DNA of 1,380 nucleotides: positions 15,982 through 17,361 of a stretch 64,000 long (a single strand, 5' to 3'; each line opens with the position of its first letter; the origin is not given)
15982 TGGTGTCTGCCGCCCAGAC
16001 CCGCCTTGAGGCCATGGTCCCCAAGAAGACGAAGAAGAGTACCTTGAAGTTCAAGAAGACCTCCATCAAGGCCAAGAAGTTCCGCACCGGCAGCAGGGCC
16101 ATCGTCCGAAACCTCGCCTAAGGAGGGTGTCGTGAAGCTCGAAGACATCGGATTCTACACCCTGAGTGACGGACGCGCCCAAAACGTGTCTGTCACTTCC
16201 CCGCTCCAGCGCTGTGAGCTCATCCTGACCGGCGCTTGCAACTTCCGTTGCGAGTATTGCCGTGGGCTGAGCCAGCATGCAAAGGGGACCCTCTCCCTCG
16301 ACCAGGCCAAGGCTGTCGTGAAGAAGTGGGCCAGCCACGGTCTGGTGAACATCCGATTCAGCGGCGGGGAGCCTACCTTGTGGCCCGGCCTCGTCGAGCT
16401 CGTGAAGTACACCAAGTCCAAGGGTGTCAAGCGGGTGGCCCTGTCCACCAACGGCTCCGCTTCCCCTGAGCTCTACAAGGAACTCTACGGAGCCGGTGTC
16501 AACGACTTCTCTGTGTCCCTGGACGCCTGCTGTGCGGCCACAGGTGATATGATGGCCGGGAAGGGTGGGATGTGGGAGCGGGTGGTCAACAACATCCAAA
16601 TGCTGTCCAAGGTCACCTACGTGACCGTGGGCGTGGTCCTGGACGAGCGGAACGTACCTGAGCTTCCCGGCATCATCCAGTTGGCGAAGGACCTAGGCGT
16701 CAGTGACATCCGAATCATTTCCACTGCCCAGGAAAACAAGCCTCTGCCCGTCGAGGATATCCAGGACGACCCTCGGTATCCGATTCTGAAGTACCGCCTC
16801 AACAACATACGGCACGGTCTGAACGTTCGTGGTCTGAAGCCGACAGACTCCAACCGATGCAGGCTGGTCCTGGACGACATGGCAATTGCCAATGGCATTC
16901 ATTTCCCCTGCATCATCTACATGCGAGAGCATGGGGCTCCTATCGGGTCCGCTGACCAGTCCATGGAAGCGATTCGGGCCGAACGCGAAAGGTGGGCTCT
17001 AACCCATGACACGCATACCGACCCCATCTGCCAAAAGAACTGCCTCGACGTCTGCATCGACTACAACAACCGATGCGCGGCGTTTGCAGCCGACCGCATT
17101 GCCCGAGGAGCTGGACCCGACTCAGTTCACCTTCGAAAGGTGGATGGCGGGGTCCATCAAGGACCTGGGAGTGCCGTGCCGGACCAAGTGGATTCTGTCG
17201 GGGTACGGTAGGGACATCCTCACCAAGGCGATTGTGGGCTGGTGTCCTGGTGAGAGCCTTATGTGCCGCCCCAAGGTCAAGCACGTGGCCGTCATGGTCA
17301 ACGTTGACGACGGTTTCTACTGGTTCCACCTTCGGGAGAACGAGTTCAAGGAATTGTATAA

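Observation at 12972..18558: Duplicated cassette: unknown paralog A paired with a HAD-like phosphatase in one copy and a MoaA/SPASM-like radical SAM enzyme in the other, followed by a second radical-SAM-like gene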

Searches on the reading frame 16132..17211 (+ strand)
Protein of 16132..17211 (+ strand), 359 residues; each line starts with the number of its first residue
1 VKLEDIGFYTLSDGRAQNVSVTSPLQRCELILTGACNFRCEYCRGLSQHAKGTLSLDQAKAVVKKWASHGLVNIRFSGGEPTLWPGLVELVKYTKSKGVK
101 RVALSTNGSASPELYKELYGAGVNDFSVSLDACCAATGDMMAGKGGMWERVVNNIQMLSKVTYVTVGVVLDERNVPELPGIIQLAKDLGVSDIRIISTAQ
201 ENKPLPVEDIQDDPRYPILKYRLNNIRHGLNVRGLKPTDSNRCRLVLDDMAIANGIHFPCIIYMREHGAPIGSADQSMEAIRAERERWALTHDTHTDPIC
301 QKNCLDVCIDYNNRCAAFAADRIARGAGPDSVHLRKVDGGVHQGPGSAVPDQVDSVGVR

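Call 4: search_protein_families(library=pfam, proteins=[window:16132-17211:+], max_evalue=0.1)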
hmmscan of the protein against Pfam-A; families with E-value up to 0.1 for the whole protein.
window:16132-17211:+ (359 aa): 3 families
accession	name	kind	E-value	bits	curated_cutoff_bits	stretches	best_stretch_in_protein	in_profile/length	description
PF04055.27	Radical_SAM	-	2.6e-23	83.4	29.5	1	31-179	2-160/166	Radical SAM superfamily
PF13353.11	Fer4_12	-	2.3e-05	25.2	22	1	27-117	7-100/137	4Fe-4S single cluster domain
PF00702.32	Hydrolase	-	0.018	15.9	26.4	1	79-112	95-127/191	haloacid dehalogenase-like hydrolase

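Call 6: search_protein_families(library=phrogs, proteins=[window:16132-17211:+], max_evalue=0.01)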
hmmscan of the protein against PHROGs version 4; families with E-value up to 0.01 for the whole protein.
window:16132-17211:+ (359 aa): 6 families
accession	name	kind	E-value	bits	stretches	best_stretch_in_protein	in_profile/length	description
phrog_13987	-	other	6.2e-14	53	1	25-118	14-110/274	radical SAM domain-containing protein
phrog_21308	-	other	5.7e-11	42.2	1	20-191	407-589/735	radical SAM domain-containing protein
phrog_1802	-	other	1.7e-09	38.1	1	23-192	41-230/556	radical SAM domain-containing protein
phrog_2076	-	moron, auxiliary metabolic gene and host takeover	8.6e-05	23.1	1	33-137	38-147/247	QueE-like radical SAM domain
phrog_16999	-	other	0.00078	20.1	1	31-102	16-88/288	Fe-S oxidoreductase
phrog_27238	-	other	0.00083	19.6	1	27-154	24-152/338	radical SAM domain-containing protein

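Call 21: search_protein_families(library=ncbifam, proteins=[window:16132-17211:+], max_evalue=0.01)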
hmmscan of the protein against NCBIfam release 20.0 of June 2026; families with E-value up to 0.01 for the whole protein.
window:16132-17211:+ (359 aa): 72 families (the best 25 are shown)
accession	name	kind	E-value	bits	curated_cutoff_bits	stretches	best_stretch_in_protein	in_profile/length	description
TIGR02666.1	moaA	equivalog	4.6e-27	94.9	284.05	1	32-197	16-191/336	GTP 3',8-cyclase MoaA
TIGR02668.1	moaA_archaeal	equivalog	2.8e-23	82.4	325.25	1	26-202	10-190/303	GTP 3',8-cyclase MoaA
TIGR04545.1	rSAM_ahbD_hemeb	equivalog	8.7e-22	78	500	1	32-195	6-172/339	heme b synthase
TIGR04347.1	pseudo_SAM_Halo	equivalog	1.1e-21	77.6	525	1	32-194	44-208/390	TIGR04347 family pseudo-SAM/SPASM protein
NF001199.0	PRK00164.2-1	equivalog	6.3e-21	74.8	231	1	30-190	16-180/308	GTP 3',8-cyclase MoaA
TIGR04317.1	W_rSAM_matur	equivalog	6.5e-21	74.8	380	1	31-268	9-263/349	tungsten cofactor oxidoreductase radical SAM maturase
TIGR04053.2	TIGR04053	equivalog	8.4e-20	71.3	395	1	32-191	14-179/366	TIGR04053 family radical SAM/SPASM domain-containing protein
TIGR03962.1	mycofact_rSAM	equivalog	1.2e-18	67.4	265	1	32-191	18-179/339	mycofactocin radical SAM maturase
TIGR02109.1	PQQ_syn_pqqE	equivalog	5.9e-18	64.9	381.35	1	31-197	12-181/358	pyrroloquinoline quinone biosynthesis protein PqqE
TIGR04055.1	rSAM_NirJ2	equivalog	6.1e-18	65.4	500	1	33-193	7-169/326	putative heme d1 biosynthesis radical SAM protein NirJ2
TIGR04546.1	rSAM_ahbC_deAc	equivalog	1.5e-17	63.5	650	1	32-193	45-208/390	12,18-didecarboxysiroheme deacetylase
TIGR04251.1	SCM_rSAM_ScmF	equivalog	1.5e-16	60.8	400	1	24-194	2-178/353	SynChlorMet cassette radical SAM/SPASM protein ScmF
TIGR04466.1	rSAM_BlsE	equivalog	2e-16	60.3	400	1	34-192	11-169/327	cytosylglucuronate decarboxylase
NF045574.1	sacti_mat_StsB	exception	3e-16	59.3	625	1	15-198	85-269/466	StsB family radical SAM/SPASM domain sactipeptide maturase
NF045702.1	rSAM_GDGT_ether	equivalog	1.8e-15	56.6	450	1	30-187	90-255/486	tetraether lipid synthase Tes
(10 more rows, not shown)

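Call 22: search_solved_structures(query=window:16132-17211:+, max_evalue=0.001)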
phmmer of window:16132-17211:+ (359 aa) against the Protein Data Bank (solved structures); distinct sequences matched with E-value up to 0.001: 17.
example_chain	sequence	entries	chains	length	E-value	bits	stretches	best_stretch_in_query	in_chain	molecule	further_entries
6efn_A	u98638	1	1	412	7.2e-13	51.6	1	27-194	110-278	Sporulation killing factor maturation protein SkfB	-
7vob_C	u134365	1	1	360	6.3e-12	48.5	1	32-193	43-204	Cytosylglucuronate decarboxylase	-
7voc_C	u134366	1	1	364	6.5e-12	48.4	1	32-193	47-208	Cytosylglucuronate decarboxylase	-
6c8v_A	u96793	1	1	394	4.7e-11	45.6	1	32-198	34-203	Coenzyme PQQ synthesis protein E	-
1tv7_A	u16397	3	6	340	7.4e-11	44.9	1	23-135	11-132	Molybdenum cofactor biosynthesis protein A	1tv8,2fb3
2fb2_A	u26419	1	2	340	9.3e-11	44.6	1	23-135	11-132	Molybdenum cofactor biosynthesis protein A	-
6q2p_A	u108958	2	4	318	4e-07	32.7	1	22-159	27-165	Radical S-adenosyl methionine domain-containing protein 2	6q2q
5vsl_A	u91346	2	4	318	4e-07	32.7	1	22-159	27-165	Radical S-adenosyl methionine domain-containing protein 2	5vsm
8wm2_A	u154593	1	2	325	7.7e-07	31.7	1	30-132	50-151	Fe-S radical SAM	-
6b4c_A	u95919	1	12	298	4e-06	29.4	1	35-145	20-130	Viperin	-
9dgw_A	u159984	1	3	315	4.5e-06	29.2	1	35-145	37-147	Radical SAM core domain-containing protein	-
9dfw_A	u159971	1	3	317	4.6e-06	29.2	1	35-145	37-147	Radical SAM core domain-containing protein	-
7n7i_A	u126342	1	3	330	4.6e-06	29.2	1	34-145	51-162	Viperin-like enzyme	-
7tol_A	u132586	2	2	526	1.3e-05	27.7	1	30-187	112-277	glycerol dibiphytanyl glycerol tetraether - macrocyclic archaeol synthase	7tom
7n7h_A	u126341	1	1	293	1.8e-05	27.2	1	32-141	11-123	VIPERIN-LIKE ENZYME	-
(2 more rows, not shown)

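Call 23: find_homologous_proteins(query=window:16132-17211:+, max_evalue=1e-10)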
Query window:16132-17211:+ (359 aa): 3411 proteins with E <= 1e-10 among 7132 candidates; the best 120 are listed.
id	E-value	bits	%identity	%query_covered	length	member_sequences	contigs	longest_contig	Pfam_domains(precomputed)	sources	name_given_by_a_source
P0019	9.4e-245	829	100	100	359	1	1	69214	PF04055.28,PF13353.12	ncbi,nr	ncbi:Coenzyme PQQ synthesis protein E [uncultured archaeon]|nr:Coenzyme PQQ synthesis protein E [unc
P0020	1.1e-143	497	67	89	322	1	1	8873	PF04055.28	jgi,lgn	jgi:MoaA/NifB/PqqE/SkfB family radical SAM enzyme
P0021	3.8e-138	479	65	90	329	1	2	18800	PF04055.28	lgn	-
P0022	1.1e-132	461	63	89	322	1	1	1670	PF04055.28,PF13353.12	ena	-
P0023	8.5e-127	441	62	87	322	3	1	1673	PF04055.28,PF13353.12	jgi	-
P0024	3.4e-124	433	60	90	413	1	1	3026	PF04055.28,PF13353.12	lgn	-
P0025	4.7e-124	432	60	87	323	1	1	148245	PF04055.28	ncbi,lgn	-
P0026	2.4e-123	430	60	90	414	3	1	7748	PF04055.28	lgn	-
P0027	2.9e-123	430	61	89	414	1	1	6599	PF04055.28,PF13353.12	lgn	-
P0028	4.8e-123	429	63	87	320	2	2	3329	PF04055.28,PF13353.12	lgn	-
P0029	6.8e-123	428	62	88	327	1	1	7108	PF04055.28,PF13353.12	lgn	-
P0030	7.1e-123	428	61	89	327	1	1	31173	PF04055.28,PF13353.12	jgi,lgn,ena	-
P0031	7.2e-123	428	61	89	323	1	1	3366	PF04055.28,PF13353.12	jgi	jgi:molybdenum cofactor biosynthesis enzyme MoaA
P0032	8.1e-123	428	61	89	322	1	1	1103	PF04055.28,PF13353.12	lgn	-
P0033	8.2e-123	428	58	93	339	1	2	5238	PF04055.28,PF13353.12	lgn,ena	-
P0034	1.0e-122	428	60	90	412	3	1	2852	PF04055.28,PF13353.12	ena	-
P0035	1.1e-122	428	60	89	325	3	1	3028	PF04055.28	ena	-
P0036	1.4e-122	427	59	90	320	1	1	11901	PF04055.28,PF13353.12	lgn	-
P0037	1.8e-122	427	59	92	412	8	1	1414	PF04055.28,PF13353.12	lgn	-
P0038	3.0e-122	426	60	90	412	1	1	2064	PF04055.28,PF13353.12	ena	-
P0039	3.9e-122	426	60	87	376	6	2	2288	PF04055.28,PF13353.12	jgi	-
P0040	4.1e-122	426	61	89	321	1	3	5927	PF04055.28,PF13353.12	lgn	-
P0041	6.6e-122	425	61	90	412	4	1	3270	PF04055.28,PF13353.12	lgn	-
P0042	9.1e-122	425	60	90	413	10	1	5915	PF04055.28,PF13353.12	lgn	-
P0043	2.1e-121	424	61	89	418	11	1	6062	PF04055.28,PF13353.12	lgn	-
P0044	2.2e-121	423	60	90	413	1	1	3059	PF04055.28,PF13353.12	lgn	-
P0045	3.1e-121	423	61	89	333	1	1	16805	PF04055.28,PF13353.12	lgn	-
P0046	3.5e-121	423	61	87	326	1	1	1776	PF04055.28,PF13353.12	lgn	-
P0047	4.2e-121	422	60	87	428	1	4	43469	PF04055.28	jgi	jgi:MoaA/NifB/PqqE/SkfB family radical SAM enzyme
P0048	4.3e-121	422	59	93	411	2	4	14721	PF04055.28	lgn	-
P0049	5.9e-121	422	61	87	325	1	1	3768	PF04055.28,PF13353.12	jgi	-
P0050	6.9e-121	422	60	87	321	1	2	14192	PF04055.28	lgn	-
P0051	7.1e-121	422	61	87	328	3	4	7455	PF04055.28,PF13353.12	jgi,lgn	-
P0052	9.6e-121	421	61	89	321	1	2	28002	PF04055.28,PF13353.12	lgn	-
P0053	1.3e-120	421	60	90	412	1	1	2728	PF04055.28,PF13353.12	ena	-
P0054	3.8e-120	419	59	90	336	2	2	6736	PF04055.28,PF13353.12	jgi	jgi:MoaA/NifB/PqqE/SkfB family radical SAM enzyme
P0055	3.8e-120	419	58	87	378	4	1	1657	PF04055.28,PF13353.12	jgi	-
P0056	4.6e-120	419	60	88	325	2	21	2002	PF04055.28,PF13353.12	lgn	-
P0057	5.4e-120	419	60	87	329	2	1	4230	PF04055.28,PF13353.12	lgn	-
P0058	5.4e-120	419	60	90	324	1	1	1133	PF04055.28,PF13353.12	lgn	-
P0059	5.6e-120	419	60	90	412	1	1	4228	PF04055.28,PF13353.12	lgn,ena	-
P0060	6.5e-120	419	59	89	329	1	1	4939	PF04055.28,PF13353.12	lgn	-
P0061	7.6e-120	418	60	89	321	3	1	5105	PF04055.28,PF13353.12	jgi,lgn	jgi:molybdenum cofactor biosynthesis enzyme MoaA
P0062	7.7e-120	418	55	99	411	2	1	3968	PF04055.28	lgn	-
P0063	7.9e-120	418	58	89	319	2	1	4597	PF04055.28,PF13353.12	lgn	-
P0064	9.6e-120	418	60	89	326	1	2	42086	PF04055.28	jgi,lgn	jgi:molybdenum cofactor biosynthesis enzyme MoaA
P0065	1.2e-119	418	60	89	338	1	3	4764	PF04055.28,PF13353.12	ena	-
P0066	1.3e-119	418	58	89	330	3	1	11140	PF04055.28,PF13353.12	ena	-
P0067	1.6e-119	417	57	88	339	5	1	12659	PF04055.28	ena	-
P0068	1.9e-119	417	61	89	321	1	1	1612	PF04055.28,PF13353.12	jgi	jgi:molybdenum cofactor biosynthesis enzyme MoaA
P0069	2.1e-119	417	55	99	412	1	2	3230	PF04055.28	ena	-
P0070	2.2e-119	417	60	89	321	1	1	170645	PF04055.28,PF13353.12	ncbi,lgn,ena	-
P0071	2.3e-119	417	60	87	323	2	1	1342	PF04055.28,PF13353.12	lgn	-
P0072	2.4e-119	417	60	87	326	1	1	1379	PF04055.28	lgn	-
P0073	2.8e-119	416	57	95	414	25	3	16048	PF04055.28,PF13353.12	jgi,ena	-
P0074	2.9e-119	416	59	89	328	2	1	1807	PF04055.28,PF13353.12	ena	-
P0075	3.0e-119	416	59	90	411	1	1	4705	PF04055.28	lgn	-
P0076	3.9e-119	416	59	88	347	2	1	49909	PF04055.28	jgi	jgi:molybdenum cofactor biosynthesis enzyme MoaA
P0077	4.4e-119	416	61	90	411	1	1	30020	PF04055.28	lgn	-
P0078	5.2e-119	416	57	89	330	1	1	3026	PF04055.28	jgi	jgi:molybdenum cofactor biosynthesis enzyme MoaA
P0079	5.4e-119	416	61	89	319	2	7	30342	PF04055.28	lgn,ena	-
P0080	5.5e-119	416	60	88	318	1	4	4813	PF04055.28,PF13353.12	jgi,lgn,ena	-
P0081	5.8e-119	415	60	87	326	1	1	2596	PF04055.28,PF13353.12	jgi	jgi:molybdenum cofactor biosynthesis enzyme MoaA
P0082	6.9e-119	415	58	90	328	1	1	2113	PF04055.28,PF13353.12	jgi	jgi:molybdenum cofactor biosynthesis enzyme MoaA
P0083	6.9e-119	415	60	87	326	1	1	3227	PF04055.28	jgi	jgi:molybdenum cofactor biosynthesis enzyme MoaA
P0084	7.0e-119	415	60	87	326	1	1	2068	PF04055.28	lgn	-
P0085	7.3e-119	415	59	87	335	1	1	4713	PF04055.28,PF13353.12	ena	-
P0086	7.4e-119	415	61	89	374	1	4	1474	PF04055.28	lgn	-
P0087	7.9e-119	415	60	89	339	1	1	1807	PF04055.28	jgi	jgi:molybdenum cofactor biosynthesis enzyme MoaA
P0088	8.5e-119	415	60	87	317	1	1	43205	PF04055.28,PF13353.12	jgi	jgi:sulfatase maturation enzyme AslB (radical SAM superfamily)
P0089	8.7e-119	415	60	87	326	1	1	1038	PF04055.28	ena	-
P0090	9.6e-119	415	60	87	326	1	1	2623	PF04055.28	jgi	jgi:molybdenum cofactor biosynthesis enzyme MoaA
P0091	9.9e-119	415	60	87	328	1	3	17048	PF04055.28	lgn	-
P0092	1.0e-118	415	61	87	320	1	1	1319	PF04055.28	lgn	-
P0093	1.1e-118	414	61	89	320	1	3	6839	PF04055.28,PF13353.12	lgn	-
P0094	1.2e-118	414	59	89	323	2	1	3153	PF04055.28,PF13353.12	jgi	jgi:molybdenum cofactor biosynthesis enzyme MoaA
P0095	1.3e-118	414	59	90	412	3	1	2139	PF04055.28,PF13353.12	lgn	-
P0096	1.3e-118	414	59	87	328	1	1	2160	PF04055.28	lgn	-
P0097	1.4e-118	414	60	89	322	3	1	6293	PF04055.28,PF13353.12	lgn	-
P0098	1.4e-118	414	60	87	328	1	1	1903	PF04055.28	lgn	-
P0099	2.1e-118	414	59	90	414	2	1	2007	PF04055.28,PF13353.12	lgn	-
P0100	2.3e-118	413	58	89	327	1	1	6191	PF04055.28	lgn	-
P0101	2.4e-118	413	61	87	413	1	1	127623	PF04055.28,PF13353.12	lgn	-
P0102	3.1e-118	413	60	87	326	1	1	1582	PF04055.28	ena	-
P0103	3.4e-118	413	59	87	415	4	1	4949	PF04055.28,PF13353.12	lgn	-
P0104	3.5e-118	413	59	90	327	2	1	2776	PF04055.28,PF13353.12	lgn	-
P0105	4.3e-118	413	60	87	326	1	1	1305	PF04055.28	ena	-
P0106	4.8e-118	412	58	90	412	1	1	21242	PF04055.28,PF13353.12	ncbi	-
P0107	4.9e-118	412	61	87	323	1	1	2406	PF04055.28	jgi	-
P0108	5.0e-118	412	61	87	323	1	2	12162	PF04055.28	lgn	-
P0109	5.1e-118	412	60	87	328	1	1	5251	PF04055.28,PF13353.12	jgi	-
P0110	5.1e-118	412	61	87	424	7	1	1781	PF04055.28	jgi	jgi:sulfatase maturation enzyme AslB (radical SAM superfamily)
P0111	5.2e-118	412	60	87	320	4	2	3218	PF04055.28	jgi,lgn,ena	-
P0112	5.4e-118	412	59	87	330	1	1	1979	PF04055.28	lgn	-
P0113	7.9e-118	412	60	90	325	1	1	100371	PF04055.28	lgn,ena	-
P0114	8.2e-118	412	57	89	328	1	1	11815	PF04055.28,PF13353.12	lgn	-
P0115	9.0e-118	412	60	87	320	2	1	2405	PF04055.28,PF13353.12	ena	-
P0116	9.4e-118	411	58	95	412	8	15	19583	PF04055.28,PF13353.12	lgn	-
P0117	1.2e-117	411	57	87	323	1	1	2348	PF04055.28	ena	-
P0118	1.3e-117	411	61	87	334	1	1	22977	PF04055.28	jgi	-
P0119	1.5e-117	411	58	92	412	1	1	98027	PF04055.28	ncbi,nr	ncbi:MAG: radical SAM protein [Bacteroidota bacterium]|nr:radical SAM protein [Bacteroidota bacteriu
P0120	1.8e-117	411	59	90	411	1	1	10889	PF04055.28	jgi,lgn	jgi:molybdenum cofactor biosynthesis enzyme MoaA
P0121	1.9e-117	410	59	87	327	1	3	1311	PF04055.28,PF13353.12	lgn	-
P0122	2.0e-117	410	59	87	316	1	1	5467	PF04055.28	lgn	-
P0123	2.0e-117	410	61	87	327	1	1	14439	PF04055.28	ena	-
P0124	2.2e-117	410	59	88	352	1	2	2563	PF04055.28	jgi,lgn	jgi:MoaA/NifB/PqqE/SkfB family radical SAM enzyme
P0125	2.4e-117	410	61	89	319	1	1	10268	PF04055.28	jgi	jgi:molybdenum cofactor biosynthesis enzyme MoaA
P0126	2.5e-117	410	59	88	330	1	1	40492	PF04055.28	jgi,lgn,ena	-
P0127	2.7e-117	410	60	89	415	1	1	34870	PF04055.28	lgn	-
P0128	2.8e-117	410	59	88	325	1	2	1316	PF04055.28,PF13353.12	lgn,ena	-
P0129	2.8e-117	410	59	88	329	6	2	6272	PF04055.28,PF13353.12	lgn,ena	-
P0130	2.8e-117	410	58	89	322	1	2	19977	PF04055.28,PF13353.12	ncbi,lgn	-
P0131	3.0e-117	410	58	89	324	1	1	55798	PF04055.28,PF13353.12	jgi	jgi:molybdenum cofactor biosynthesis enzyme MoaA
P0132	3.0e-117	410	59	87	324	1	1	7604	PF04055.28,PF13353.12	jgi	-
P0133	3.5e-117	410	58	91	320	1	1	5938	PF04055.28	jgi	-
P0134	3.6e-117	410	61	87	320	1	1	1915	PF04055.28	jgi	jgi:molybdenum cofactor biosynthesis enzyme MoaA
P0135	3.8e-117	410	57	89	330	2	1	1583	PF04055.28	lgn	-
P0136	3.9e-117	409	58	89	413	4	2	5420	PF04055.28,PF13353.12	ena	-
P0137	4.6e-117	409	60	87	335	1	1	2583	PF04055.28,PF13353.12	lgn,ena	-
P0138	5.2e-117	409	57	89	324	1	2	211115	PF04055.28,PF13353.12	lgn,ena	-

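Call 27: find_encoding_contigs(protein=P0119, flank=8000, max_places=1)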
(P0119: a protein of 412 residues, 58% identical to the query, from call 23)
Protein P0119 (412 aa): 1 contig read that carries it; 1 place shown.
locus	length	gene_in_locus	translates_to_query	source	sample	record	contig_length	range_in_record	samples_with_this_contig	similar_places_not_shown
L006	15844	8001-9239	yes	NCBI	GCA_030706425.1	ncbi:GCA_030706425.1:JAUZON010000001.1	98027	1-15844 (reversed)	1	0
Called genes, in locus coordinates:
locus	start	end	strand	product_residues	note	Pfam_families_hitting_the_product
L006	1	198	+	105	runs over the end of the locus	-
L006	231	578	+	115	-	-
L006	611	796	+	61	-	PF23768:DUF7167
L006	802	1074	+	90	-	-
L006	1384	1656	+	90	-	-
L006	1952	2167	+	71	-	-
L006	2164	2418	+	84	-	-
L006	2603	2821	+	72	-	-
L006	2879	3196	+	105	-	-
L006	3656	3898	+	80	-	-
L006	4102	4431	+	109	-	PF04071:zf-like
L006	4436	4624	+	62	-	-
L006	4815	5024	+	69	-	-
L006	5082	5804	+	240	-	-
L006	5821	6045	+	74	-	PF25189:Tad8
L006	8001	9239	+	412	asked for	PF04055:Radical_SAM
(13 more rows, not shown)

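Call 28: find_encoding_contigs(protein=P0070, flank=8000, max_places=1)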
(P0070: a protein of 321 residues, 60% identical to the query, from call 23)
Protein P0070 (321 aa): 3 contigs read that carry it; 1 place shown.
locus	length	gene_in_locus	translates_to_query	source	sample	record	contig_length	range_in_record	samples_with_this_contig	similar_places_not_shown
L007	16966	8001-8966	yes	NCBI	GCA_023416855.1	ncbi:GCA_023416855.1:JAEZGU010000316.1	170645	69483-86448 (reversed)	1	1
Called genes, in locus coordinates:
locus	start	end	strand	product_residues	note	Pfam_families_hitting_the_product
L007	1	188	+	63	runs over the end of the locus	-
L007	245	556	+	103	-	-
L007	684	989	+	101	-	-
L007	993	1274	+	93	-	-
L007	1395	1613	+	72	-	-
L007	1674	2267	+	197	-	-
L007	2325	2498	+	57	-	-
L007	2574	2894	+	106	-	-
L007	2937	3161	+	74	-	PF17295:DUF5348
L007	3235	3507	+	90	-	-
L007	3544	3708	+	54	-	-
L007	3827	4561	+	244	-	-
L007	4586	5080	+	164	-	-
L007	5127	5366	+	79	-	-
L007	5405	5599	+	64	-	-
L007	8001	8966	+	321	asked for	PF04055:Radical_SAM, PF13353:Fer4_12 (weak)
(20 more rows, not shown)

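Call 36: find_encoding_contigs(protein=P0025, flank=8000, max_places=1)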
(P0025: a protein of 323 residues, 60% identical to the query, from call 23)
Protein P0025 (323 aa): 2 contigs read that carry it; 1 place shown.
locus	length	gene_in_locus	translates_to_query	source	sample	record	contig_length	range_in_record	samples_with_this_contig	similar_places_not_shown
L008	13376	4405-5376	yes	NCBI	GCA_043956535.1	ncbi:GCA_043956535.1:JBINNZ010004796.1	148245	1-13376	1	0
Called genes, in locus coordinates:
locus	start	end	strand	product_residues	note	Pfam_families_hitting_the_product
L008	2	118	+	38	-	?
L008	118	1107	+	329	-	-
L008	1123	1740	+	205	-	PF00857:Isochorismatase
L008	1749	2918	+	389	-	PF17767:NAPRTase_N, PF04095:NAPRTase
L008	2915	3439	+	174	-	PF00293:NUDIX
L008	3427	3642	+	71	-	-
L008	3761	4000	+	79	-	PF00383:dCMP_cyt_deam_1 (weak)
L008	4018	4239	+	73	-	-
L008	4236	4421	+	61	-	-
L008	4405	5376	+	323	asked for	PF04055:Radical_SAM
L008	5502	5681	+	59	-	-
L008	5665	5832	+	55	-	-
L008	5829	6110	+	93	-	-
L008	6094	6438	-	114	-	-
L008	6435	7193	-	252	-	PF01068:DNA_ligase_A_M (weak)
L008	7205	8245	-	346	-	PF18823:InPase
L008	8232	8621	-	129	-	-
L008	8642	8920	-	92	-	-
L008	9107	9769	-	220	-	-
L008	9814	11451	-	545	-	PF01075:Glyco_transf_9, PF08241:Methyltransf_11 (weak)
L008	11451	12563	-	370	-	-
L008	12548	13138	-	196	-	-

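Call 37: search_dna_similar(query=window:16132-17100:+, collection=phages, mode=protein, max_rows=30, max_evalue=1e-20)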
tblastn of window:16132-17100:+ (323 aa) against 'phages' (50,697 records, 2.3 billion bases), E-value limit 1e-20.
Records with a match: 3; places in all: 3; records where one place covers at least 80% of the query: 3.
Best place of each record, by identity: <60% 3.
By first word of the organism name: uncultured 3.
By host as written in the record: - 3.
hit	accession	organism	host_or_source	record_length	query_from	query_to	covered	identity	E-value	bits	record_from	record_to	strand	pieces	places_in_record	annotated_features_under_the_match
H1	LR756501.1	uncultured phage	metagenomic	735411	3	321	99%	49.5%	7e-95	313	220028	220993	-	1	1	record has no annotation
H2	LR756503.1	uncultured phage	metagenomic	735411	3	321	99%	49.5%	7e-95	313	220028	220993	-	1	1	record has no annotation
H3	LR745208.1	uncultured phage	metagenomic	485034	51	314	82%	53.9%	4e-85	285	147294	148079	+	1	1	record has no annotation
